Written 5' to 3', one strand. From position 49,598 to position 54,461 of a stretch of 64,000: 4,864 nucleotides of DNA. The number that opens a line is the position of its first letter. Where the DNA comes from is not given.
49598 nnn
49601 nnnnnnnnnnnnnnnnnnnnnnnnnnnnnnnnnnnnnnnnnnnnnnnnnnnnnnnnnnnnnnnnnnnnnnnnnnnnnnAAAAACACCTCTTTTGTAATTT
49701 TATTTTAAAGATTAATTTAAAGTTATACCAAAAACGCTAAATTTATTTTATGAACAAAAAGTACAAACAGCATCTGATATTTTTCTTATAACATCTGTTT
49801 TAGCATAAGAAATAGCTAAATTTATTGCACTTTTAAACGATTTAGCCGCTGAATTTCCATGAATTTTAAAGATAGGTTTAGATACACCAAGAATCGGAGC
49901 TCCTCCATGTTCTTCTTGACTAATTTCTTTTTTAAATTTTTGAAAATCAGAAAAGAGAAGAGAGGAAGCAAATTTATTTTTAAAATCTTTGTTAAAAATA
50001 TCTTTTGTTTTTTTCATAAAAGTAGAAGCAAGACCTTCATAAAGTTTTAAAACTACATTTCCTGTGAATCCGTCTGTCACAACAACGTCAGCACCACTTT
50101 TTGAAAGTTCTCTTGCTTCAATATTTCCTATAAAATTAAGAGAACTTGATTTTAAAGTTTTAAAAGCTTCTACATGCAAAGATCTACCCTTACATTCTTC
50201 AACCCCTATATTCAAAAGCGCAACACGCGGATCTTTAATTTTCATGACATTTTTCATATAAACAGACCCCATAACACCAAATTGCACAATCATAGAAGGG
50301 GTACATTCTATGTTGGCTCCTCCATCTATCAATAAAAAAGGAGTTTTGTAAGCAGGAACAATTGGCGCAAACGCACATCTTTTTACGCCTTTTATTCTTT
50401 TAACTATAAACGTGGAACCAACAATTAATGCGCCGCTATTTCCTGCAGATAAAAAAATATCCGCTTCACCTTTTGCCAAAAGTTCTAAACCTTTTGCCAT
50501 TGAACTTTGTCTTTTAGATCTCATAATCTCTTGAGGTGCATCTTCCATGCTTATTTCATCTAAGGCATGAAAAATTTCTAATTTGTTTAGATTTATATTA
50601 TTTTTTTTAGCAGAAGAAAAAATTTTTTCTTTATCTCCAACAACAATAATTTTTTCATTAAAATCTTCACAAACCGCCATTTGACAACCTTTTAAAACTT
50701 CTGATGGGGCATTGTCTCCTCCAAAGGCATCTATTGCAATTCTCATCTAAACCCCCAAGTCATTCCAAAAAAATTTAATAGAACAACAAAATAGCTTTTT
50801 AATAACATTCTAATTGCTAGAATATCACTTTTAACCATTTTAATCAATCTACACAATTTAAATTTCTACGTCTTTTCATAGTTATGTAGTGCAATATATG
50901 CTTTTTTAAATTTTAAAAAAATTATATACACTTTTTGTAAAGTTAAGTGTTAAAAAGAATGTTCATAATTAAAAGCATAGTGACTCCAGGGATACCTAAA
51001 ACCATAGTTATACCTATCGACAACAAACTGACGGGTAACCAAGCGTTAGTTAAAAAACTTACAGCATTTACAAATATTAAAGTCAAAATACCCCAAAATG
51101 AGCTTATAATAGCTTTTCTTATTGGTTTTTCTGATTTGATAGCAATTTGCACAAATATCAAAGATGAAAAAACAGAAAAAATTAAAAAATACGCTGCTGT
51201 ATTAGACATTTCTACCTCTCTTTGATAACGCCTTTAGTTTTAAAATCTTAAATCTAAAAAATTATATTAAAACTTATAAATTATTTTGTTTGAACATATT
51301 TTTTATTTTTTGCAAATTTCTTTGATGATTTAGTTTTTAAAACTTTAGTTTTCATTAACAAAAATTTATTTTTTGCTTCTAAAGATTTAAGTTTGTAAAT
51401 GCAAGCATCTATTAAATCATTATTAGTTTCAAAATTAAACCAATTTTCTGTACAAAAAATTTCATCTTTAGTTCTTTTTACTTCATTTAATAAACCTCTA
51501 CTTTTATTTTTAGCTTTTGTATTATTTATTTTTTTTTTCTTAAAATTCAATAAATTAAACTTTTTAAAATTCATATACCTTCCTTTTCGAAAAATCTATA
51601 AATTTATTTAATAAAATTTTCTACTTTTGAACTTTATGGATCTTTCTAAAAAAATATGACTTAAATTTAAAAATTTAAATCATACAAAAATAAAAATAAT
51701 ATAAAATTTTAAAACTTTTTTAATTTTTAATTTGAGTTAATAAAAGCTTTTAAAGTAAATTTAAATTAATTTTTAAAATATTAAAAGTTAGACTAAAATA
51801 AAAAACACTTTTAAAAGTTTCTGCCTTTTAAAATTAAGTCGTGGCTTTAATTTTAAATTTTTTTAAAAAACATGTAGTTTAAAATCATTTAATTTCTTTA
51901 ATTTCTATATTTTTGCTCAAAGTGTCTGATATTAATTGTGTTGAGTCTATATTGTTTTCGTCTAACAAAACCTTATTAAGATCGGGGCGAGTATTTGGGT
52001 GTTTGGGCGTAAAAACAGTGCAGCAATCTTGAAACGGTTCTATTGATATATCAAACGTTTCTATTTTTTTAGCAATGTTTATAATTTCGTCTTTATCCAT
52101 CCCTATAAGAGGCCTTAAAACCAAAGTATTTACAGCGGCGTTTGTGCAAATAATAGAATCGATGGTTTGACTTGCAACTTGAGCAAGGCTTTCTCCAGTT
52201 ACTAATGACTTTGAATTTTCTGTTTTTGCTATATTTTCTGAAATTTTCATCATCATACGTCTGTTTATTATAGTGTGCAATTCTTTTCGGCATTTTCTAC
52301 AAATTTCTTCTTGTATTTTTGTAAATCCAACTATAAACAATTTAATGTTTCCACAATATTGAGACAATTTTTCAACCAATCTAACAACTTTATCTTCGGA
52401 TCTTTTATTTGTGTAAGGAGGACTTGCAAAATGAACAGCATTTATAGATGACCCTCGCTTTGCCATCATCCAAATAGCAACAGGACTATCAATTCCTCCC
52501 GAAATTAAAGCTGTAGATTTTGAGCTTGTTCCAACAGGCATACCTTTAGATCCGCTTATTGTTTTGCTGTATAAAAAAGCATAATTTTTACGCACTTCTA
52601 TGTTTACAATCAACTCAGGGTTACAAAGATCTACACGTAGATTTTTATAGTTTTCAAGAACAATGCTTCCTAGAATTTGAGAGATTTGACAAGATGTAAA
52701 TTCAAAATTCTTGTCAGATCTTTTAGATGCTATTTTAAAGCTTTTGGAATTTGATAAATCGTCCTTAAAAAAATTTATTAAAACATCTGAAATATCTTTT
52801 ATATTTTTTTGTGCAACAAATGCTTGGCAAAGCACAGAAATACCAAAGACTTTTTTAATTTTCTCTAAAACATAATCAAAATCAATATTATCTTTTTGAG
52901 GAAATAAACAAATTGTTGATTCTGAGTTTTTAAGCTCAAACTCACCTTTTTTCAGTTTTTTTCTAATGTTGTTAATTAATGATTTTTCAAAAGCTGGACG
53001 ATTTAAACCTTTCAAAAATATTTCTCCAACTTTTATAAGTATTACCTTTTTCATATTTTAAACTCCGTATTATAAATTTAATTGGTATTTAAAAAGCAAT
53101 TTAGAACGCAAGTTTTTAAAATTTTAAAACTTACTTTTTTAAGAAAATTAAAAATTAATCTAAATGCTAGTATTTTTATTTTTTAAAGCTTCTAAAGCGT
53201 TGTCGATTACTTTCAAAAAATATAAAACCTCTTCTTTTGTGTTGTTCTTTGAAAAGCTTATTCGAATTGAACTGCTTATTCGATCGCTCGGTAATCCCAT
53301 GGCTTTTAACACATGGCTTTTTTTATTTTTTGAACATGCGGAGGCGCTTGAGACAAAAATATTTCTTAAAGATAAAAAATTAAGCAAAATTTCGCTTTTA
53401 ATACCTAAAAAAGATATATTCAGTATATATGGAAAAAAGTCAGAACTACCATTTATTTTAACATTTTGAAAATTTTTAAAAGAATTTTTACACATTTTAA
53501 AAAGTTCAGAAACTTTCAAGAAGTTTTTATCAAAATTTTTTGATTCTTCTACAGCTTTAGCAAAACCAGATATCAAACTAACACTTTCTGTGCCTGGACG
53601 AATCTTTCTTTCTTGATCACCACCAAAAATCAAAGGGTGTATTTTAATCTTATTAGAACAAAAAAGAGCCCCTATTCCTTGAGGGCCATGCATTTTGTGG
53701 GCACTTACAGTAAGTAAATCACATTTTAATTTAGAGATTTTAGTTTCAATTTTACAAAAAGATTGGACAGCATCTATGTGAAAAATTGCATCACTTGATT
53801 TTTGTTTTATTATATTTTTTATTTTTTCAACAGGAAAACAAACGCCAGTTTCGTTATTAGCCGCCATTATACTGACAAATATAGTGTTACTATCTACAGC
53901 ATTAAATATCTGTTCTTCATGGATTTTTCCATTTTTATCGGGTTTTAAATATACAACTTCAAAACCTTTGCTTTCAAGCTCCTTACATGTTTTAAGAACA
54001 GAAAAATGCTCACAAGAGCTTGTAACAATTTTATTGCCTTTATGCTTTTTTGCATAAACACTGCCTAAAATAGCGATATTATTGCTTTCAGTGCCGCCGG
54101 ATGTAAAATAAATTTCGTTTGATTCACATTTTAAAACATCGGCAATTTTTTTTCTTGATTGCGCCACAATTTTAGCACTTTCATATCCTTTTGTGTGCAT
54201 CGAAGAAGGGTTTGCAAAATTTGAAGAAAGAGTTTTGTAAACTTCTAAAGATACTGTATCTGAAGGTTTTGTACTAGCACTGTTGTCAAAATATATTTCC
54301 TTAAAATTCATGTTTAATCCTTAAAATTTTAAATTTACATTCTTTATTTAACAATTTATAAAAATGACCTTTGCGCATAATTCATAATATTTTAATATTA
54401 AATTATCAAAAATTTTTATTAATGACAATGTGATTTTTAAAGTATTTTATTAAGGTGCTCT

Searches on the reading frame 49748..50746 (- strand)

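Call 17: search_protein_families(library=pfam, proteins=[window:49748-50746:-], max_evalue=0.0001)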
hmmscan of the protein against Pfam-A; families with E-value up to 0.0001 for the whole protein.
window:49748-50746:- (332 aa): 1 family
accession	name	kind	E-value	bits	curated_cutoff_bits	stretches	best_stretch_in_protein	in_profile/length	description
PF02504.20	FA_synthesis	-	3.7e-96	322.5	29.1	1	1-321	1-323/324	Fatty acid synthesis protein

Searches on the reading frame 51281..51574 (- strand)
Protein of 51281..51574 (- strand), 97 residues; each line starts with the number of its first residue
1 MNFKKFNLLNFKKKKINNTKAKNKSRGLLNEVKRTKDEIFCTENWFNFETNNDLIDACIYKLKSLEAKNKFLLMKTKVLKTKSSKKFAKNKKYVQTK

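Call 17: search_protein_families(library=pfam, proteins=[window:51281-51574:-], max_evalue=0.0001)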
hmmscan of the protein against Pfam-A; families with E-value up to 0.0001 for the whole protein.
window:51281-51574:- (97 aa): 1 family
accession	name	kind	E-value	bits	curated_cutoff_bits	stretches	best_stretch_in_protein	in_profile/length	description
PF10704.14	DUF2508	-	3e-06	27.8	22.5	1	11-82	2-70/71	Protein of unknown function (DUF2508)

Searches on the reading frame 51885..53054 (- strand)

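Call 17: search_protein_families(library=pfam, proteins=[window:51885-53054:-], max_evalue=0.0001)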
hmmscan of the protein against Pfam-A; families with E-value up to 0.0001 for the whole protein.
window:51885-53054:- (389 aa): 4 families
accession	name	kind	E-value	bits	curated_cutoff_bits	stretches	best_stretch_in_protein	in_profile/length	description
PF02568.20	ThiI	-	2.1e-68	230.3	20.5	1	175-367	1-193/197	Thiamine biosynthesis protein (ThiI)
PF22025.1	ThiI_fer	-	5.2e-18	65.7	25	1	4-76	1-72/72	ThiI ferredoxin-like domain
PF02926.22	THUMP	-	5.5e-17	62.4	20.6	1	83-162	2-82/84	THUMP domain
PF06508.19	QueC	-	8e-06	25.9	22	0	182-235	4-52/210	Queuosine biosynthesis protein QueC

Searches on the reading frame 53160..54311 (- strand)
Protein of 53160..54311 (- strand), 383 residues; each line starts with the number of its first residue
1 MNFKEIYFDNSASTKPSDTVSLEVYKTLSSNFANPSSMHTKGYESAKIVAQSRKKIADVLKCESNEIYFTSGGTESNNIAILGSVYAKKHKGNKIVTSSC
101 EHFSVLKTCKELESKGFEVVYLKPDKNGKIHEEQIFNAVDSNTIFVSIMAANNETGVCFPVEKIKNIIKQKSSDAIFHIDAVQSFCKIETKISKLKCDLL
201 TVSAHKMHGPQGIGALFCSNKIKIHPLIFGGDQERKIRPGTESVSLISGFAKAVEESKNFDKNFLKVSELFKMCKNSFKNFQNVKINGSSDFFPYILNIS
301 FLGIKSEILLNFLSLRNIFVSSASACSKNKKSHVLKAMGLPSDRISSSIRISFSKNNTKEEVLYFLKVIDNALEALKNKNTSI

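Call 17: search_protein_families(library=pfam, proteins=[window:53160-54311:-], max_evalue=0.0001)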
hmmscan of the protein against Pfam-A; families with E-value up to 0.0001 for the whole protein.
window:53160-54311:- (383 aa): 2 families
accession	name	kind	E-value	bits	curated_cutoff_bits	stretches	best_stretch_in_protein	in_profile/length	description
PF00266.25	Aminotran_5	-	1e-70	239.1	21.5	1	6-364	1-370/371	Aminotransferase class-V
PF01212.27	Beta_elim_lyase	-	6.8e-06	26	27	1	41-182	26-170/288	Beta-eliminating lyase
